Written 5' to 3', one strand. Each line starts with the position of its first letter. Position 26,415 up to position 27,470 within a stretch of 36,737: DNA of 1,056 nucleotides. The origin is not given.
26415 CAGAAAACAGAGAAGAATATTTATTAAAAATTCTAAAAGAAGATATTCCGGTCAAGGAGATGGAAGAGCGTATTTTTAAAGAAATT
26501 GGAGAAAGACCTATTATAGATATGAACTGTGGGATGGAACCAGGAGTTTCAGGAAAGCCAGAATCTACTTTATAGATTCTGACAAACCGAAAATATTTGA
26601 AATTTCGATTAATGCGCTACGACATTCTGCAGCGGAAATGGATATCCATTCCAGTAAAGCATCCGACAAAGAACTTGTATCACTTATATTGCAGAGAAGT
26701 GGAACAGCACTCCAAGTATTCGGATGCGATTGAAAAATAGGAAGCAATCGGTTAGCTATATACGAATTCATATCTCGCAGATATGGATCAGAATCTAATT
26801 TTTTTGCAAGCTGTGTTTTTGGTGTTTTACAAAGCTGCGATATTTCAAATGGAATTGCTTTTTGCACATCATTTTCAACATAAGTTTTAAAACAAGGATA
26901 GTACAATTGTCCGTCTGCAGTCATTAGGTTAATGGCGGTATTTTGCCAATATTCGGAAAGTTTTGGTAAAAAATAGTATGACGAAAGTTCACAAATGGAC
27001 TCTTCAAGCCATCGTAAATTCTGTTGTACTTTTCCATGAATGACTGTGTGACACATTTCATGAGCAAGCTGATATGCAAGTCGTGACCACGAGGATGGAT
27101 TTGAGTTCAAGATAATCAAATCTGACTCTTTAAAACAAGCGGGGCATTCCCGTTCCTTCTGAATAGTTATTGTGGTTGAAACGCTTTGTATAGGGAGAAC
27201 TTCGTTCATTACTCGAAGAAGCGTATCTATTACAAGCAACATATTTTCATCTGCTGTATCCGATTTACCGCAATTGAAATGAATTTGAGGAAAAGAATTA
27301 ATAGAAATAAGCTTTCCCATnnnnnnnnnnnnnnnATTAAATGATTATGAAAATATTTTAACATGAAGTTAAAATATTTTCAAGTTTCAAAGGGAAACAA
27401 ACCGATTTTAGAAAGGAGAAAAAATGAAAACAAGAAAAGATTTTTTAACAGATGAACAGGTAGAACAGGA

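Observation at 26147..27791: Opposite-strand ImmA-like protease with extra C-terminal domain, convergent XRE gene and its own operator, embedded between two antirepressor genes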

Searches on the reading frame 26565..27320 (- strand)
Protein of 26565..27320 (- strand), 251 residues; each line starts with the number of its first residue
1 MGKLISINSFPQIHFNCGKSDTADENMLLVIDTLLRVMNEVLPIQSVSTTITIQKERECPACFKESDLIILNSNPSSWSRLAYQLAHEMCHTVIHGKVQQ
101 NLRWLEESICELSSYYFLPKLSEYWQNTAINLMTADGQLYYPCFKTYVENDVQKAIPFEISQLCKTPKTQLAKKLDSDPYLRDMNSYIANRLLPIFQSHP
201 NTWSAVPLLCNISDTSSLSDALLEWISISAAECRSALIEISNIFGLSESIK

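Call 3: search_protein_families(library=pfam, proteins=[window:26565-27320:-], max_evalue=1)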
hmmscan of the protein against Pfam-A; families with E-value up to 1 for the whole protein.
window:26565-27320:- (251 aa): 3 families
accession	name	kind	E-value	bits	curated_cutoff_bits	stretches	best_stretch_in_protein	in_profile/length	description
PF06114.19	Peptidase_M78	-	0.0041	17.3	22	1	66-129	28-82/123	IrrE N-terminal-like domain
PF12315.14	DA1-like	-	0.025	14.4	25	1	83-121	95-134/213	Protein DA1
PF10026.15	DUF2268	-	0.24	11.3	23.6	1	38-100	24-84/195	Predicted Zn-dependent protease (DUF2268)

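Call 4: search_protein_families(library=phrogs, proteins=[window:26565-27320:-], max_evalue=0.1)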
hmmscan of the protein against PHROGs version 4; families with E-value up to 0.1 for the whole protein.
window:26565-27320:- (251 aa): 2 families
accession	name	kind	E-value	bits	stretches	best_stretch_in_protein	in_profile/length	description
phrog_2439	-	transcription regulation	0.00056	19.9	1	66-102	182-218/367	transcriptional regulator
phrog_87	-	other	0.056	14.2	1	60-95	64-99/227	metallo-protease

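Call 5: search_protein_families(library=padloc, proteins=[window:26565-27320:-], max_evalue=1)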
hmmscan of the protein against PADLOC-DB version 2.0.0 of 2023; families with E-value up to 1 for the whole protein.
window:26565-27320:- (251 aa): 9 families
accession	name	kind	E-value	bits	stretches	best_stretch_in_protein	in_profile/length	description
PDLC03954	RmrA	-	3.5e-05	20.9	1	49-101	176-228/380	-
PDLC03947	RmrA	-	0.00017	18.6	1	63-101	190-228/383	-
PDLC03944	RmrA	-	0.00027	18.1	1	66-113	184-238/384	-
PDLC03948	RmrA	-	0.00032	17.7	1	66-101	192-227/397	-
PDLC03945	RmrA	-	0.00033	17.9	1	65-117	192-250/394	-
PDLC03956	RmrA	-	0.00035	17.7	1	68-121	193-251/399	-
PDLC03952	RmrA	-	0.00062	16.7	1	66-101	205-240/395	-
PDLC04141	capP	-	0.00066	17.2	1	63-111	49-93/242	capP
PDLC03943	RmrA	-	0.0035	14.5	1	67-121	178-232/370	-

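Call 6: search_protein_families(library=ncbifam, proteins=[window:26565-27320:-], max_evalue=1)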
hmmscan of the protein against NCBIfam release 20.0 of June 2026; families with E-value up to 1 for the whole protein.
window:26565-27320:- (251 aa): 2 families
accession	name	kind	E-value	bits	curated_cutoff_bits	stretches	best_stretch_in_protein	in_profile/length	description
NF052239.1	antitox_spr1629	equivalog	0.00098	18.3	335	1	65-107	192-240/377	spr1629 family repressor/antitoxin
TIGR04494.1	c550_PedF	equivalog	0.18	11.7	122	1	82-156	57-123/133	cytochrome c-550 PedF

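Call 7: find_homologous_proteins(query=window:26565-27320:-)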
Query window:26565-27320:- (251 aa): 57 proteins with E <= 0.001 among 232 candidates.
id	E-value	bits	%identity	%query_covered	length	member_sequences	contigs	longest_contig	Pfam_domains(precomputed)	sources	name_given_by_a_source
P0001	1.8e-163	560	100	100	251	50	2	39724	-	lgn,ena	-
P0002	4.9e-118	411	99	73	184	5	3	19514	-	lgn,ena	-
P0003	1.0e-108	380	100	67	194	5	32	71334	-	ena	-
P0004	1.3e-90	321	61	99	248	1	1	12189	-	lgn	-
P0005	2.4e-74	268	49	98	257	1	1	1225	-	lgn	-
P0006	2.7e-72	261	49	98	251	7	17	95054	-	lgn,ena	-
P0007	7.5e-72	260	53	98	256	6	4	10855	-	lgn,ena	-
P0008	5.4e-71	257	51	98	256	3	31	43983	-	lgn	-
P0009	7.7e-71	256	51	98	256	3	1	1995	-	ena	-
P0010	1.2e-69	252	48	99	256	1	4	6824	-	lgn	-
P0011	3.5e-69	251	45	99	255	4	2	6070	-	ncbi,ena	-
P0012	3.3e-68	248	49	98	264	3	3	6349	-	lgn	-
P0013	3.7e-68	248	48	98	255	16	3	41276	-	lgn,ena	-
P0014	4.2e-68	247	48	98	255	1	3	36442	-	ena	-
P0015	1.2e-67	246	48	98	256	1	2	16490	-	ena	-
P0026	2.4e-64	235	48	98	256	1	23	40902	-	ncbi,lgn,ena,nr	ncbi:MAG TPA: hypothetical protein H9955_00660 [Candidatus Mediterraneibacter cottocaccae]|nr:hypoth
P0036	2.4e-60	222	44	98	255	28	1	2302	-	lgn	-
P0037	3.8e-59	218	46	98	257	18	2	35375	-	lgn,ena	-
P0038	6.4e-58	214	44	98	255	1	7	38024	-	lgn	-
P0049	1.8e-44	170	41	90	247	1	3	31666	-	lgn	-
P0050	5.4e-44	168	40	89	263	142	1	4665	-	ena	-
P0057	4.9e-25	106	31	96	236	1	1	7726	-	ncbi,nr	ncbi:MAG: hypothetical protein Q4A32_07735 [Lachnospiraceae bacterium]|nr:hypothetical protein [Lach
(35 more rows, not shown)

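Call 10: find_encoding_contigs(protein=P0001, flank=6000, max_places=6)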
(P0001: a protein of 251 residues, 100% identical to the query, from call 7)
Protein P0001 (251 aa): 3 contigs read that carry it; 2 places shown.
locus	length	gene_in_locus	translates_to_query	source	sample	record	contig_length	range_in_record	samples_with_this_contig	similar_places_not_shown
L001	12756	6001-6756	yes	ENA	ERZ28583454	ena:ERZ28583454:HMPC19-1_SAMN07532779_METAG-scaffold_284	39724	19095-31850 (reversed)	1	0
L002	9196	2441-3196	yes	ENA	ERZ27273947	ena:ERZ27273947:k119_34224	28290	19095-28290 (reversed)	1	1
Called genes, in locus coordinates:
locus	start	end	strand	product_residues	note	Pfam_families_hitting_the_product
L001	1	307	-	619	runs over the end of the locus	PF06048:DUF927, PF18662:HTH_56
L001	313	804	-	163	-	PF01807:Zn_ribbon_DnaG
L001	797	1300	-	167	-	PF02732:ERCC4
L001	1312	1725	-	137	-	PF00436:SSB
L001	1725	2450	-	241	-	PF04404:ERF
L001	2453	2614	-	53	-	-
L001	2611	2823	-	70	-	-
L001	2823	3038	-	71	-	-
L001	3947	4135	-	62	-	-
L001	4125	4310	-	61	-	-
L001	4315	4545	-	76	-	-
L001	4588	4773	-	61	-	-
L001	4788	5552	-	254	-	PF08346:AntA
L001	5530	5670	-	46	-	-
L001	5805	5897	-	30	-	-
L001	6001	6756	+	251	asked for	-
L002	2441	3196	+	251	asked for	-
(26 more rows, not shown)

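Call 11: find_encoding_contigs(protein=P0006, flank=5000, max_places=3)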
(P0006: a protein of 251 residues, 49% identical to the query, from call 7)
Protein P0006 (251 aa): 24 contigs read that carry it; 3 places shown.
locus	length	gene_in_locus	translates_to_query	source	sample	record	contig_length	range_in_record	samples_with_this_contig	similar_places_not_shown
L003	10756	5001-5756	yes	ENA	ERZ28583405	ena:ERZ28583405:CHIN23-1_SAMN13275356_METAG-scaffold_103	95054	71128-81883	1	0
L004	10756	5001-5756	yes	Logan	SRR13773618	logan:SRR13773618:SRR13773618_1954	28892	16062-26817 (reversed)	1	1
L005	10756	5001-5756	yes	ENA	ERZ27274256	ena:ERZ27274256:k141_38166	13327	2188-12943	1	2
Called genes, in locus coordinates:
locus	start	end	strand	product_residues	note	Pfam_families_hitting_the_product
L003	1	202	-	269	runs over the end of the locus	-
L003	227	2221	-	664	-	-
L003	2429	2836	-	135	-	PF00075:RNase_H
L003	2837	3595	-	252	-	PF23343:REP_ORF2-G2P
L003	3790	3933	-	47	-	-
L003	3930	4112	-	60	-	-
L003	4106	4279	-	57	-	-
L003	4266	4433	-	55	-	-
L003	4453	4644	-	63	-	-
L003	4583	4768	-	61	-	-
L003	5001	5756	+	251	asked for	-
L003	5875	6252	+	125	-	-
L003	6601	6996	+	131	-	PF12844:HTH_19, PF13560:HTH_31 (weak), PF01381:HTH_3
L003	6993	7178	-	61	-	-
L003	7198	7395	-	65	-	PF13443:HTH_26, PF01381:HTH_3 (weak)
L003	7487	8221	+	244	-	PF27000:PH_gly_zipper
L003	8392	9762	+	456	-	PF00239:Resolvase, PF07508:Recombinase, PF13408:Zn_ribbon_recom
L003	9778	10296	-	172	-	PF00005:ABC_tran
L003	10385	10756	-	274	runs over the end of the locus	PF00512:HisKA, PF02518:HATPase_c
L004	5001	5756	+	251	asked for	-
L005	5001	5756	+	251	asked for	-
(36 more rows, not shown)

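Call 12: find_encoding_contigs(protein=P0026, flank=5000, max_places=3)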
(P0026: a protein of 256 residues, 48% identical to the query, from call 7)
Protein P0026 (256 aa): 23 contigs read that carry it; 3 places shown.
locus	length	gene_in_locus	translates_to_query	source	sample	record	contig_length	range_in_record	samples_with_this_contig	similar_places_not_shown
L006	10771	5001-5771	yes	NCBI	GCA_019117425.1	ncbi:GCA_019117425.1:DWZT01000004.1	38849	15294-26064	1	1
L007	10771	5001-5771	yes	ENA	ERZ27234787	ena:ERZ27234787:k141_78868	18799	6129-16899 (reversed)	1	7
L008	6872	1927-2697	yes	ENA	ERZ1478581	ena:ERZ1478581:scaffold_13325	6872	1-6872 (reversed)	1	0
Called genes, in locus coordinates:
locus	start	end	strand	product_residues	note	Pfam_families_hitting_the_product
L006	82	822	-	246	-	-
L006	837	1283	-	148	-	-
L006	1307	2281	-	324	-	PF03837:RecT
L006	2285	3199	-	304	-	PF07083:DUF1351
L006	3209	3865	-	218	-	PF09588:YqaJ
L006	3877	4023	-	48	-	-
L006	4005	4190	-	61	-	-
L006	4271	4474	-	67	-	-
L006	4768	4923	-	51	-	-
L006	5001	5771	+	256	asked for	-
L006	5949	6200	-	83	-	PF01381:HTH_3 (weak), PF13443:HTH_26 (weak)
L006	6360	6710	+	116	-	PF12844:HTH_19 (faint), PF13560:HTH_31, PF01381:HTH_3, PF13443:HTH_26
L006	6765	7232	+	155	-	PF06114:Peptidase_M78 (weak)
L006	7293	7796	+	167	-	PF04233:Phage_Mu_F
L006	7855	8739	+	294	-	PF19952:DUF6414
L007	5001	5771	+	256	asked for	-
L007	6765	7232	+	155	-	PF06114:Peptidase_M78 (weak)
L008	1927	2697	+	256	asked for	-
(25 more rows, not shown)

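Call 13: find_encoding_contigs(protein=P0049, flank=5000, max_places=3)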
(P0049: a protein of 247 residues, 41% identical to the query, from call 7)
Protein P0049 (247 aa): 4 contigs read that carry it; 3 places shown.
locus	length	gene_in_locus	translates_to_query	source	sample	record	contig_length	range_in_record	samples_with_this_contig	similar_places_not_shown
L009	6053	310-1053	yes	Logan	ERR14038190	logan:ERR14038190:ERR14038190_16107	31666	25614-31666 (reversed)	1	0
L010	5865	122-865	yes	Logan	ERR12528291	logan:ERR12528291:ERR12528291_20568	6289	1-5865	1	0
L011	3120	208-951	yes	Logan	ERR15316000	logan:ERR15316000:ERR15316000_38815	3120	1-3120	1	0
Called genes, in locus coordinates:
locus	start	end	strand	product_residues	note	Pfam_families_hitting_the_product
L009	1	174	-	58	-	?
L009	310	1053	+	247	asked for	-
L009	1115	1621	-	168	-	PF01381:HTH_3, PF12844:HTH_19 (weak), PF13560:HTH_31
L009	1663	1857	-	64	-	-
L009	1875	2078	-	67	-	PF01381:HTH_3, PF12844:HTH_19, PF13443:HTH_26, PF13560:HTH_31, PF14549:P22_Cro (faint)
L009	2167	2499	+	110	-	-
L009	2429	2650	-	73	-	-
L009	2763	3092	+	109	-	PF01381:HTH_3 (weak)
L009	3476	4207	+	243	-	PF07553:Lipoprotein_Ltp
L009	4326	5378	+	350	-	PF00589:Phage_integrase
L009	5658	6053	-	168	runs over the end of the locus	PF05105:Phage_holin_4_1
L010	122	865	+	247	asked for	-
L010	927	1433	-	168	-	PF01381:HTH_3, PF13560:HTH_31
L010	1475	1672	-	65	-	-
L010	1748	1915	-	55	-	-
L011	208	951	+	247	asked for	-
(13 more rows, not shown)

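Call 16: predict_structure(alignment_id=A1)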
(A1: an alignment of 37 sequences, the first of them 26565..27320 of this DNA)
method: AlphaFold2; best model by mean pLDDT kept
length: 251 residues; sequences in the alignment: 37
mean_pLDDT: 95.2   pTM: 0.93
mean pLDDT of the five models: 95.2, 95.0, 95.0, 94.3, 94.2
residues with pLDDT >= 90: 231; 70-90: 15; 50-70: 4; < 50: 1
segments of 3 or more residues with pLDDT < 50: none
pLDDT, mean of each block of 10 residues (from residue 1): 90 91 89 99 97 95 96 95 99 96 98 99 98 96 98 97 94 96 98 99 98 92 97 97 80 46
secondary structure, 60 per line:
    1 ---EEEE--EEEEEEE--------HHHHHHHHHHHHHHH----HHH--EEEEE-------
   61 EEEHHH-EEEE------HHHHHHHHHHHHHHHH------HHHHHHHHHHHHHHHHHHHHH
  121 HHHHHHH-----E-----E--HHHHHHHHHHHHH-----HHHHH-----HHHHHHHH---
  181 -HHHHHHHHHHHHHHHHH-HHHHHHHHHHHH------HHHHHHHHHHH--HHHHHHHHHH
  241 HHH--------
elements in order: E4-7 E10-16 H25-39 E49-53 E61-63 E68-71 H78-93 H100-127 H142-154 H160-164 H170-177 H182-198 H200-211 H218-228 H231-243
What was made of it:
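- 26565..27320 (-): Stand-alone gluzincin gene ('GLZ'), 251 aa. HEMCH at residues 87-91 and WLEESIC at 104-110 (E107 is the predicted third zinc ligand). No signal peptide. AF2 pLDDT 95.2 (call 16).
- On Gluzincins of the thermolysin/M1 type (clan MA(E)): HExxH lies in helix 78-93 and the Glu residues in helix 100-127 (call 16).
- AF2 pLDDT 95.2, pTM 0.93 (call 16).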

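Call 21: search_dna_similar(query=window:26565-27320:-, collection=phages, mode=protein, max_rows=20)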
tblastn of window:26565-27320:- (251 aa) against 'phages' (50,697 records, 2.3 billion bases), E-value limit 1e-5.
Records with a match: 8; places in all: 8; records where one place covers at least 80% of the query: 3.
Best place of each record, by identity: >=99% 1; <60% 7.
By first word of the organism name: Streptococcus 5; Bacteriophage 2; Lacticaseibacillus 1.
By host as written in the record: Streptococcus mitis 2; - 2; Streptococcus cristatus DD08 1; Streptococcus dysgalactiae UT-5354 1; Lacticaseibacillus rhamnosus LMG 25881 1; Streptococcus macedonicus 33MO 1.
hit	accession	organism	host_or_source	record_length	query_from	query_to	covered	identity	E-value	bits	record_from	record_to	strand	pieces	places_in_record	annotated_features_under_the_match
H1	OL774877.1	Streptococcus phage MissG1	Streptococcus mitis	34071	29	244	86%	26.9%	1e-11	70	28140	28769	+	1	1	hypothetical protein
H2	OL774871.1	Streptococcus phage MissB1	Streptococcus mitis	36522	29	244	86%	26.9%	1e-11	70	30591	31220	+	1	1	hypothetical protein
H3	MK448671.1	Streptococcus phage Javan115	Streptococcus cristatus DD08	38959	58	240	73%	30.6%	6e-19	91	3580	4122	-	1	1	hypothetical protein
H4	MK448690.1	Streptococcus phage Javan169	Streptococcus dysgalactiae UT-5354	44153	60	240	72%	29.1%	2e-12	72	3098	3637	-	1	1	hypothetical protein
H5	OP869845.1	Lacticaseibacillus phage R10.1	Lacticaseibacillus rhamnosus LMG 25881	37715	5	222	87%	24.1%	6e-8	59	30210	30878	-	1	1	hypothetical protein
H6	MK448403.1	Streptococcus satellite phage Javan289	Streptococcus macedonicus 33MO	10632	30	201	69%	27.3%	2e-10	66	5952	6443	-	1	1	hypothetical protein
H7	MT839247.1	Bacteriophage sp.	human fecal samples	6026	47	220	69%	25.1%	1e-6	55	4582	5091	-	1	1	record has no annotation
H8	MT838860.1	Bacteriophage sp.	human fecal samples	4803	214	251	15%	100.0%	5e-13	74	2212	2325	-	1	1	record has no annotation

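Call 22: find_encoding_contigs(protein=P0037, flank=5000, max_places=2)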
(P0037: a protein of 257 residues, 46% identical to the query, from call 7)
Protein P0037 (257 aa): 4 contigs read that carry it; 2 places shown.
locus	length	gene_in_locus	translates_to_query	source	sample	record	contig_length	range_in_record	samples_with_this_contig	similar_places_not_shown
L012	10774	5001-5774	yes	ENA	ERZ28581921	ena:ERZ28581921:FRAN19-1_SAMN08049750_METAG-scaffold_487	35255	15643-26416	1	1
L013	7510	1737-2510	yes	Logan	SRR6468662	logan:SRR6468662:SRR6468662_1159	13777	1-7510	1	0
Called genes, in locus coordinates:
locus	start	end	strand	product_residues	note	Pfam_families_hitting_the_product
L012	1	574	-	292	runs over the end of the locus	PF14297:Lin1244_N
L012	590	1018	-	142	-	PF05866:RusA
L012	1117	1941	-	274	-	PF03837:RecT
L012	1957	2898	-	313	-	PF09588:YqaJ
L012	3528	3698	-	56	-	-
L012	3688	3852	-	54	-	-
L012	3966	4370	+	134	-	PF10711:DUF2513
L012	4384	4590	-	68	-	-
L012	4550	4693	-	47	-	-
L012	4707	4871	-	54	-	-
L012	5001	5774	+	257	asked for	-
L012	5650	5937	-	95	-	-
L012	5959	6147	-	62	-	PF12844:HTH_19, PF01381:HTH_3, PF13443:HTH_26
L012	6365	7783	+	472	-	PF00239:Resolvase, PF07508:Recombinase, PF13408:Zn_ribbon_recom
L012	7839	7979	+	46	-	-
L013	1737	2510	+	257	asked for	-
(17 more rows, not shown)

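Call 23: find_encoding_contigs(protein=P0038, flank=5000, max_places=2)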
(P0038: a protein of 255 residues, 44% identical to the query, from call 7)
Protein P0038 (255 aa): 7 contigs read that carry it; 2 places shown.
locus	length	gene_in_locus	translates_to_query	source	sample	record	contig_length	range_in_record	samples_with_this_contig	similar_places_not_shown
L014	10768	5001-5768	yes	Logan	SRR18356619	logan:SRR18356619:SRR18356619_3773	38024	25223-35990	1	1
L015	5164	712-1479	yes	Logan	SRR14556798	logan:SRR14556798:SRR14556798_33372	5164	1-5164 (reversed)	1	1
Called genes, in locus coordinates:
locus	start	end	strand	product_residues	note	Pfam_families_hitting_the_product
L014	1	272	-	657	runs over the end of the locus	PF14284:PcfJ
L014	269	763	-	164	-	-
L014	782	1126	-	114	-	-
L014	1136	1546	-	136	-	PF00436:SSB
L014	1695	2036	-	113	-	-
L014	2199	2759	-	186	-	PF00075:RNase_H (weak)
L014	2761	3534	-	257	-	PF23343:REP_ORF2-G2P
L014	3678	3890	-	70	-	-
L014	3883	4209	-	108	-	-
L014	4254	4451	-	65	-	-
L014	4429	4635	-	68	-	-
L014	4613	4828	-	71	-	-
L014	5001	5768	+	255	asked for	-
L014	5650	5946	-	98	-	-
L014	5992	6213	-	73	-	-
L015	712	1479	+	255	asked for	-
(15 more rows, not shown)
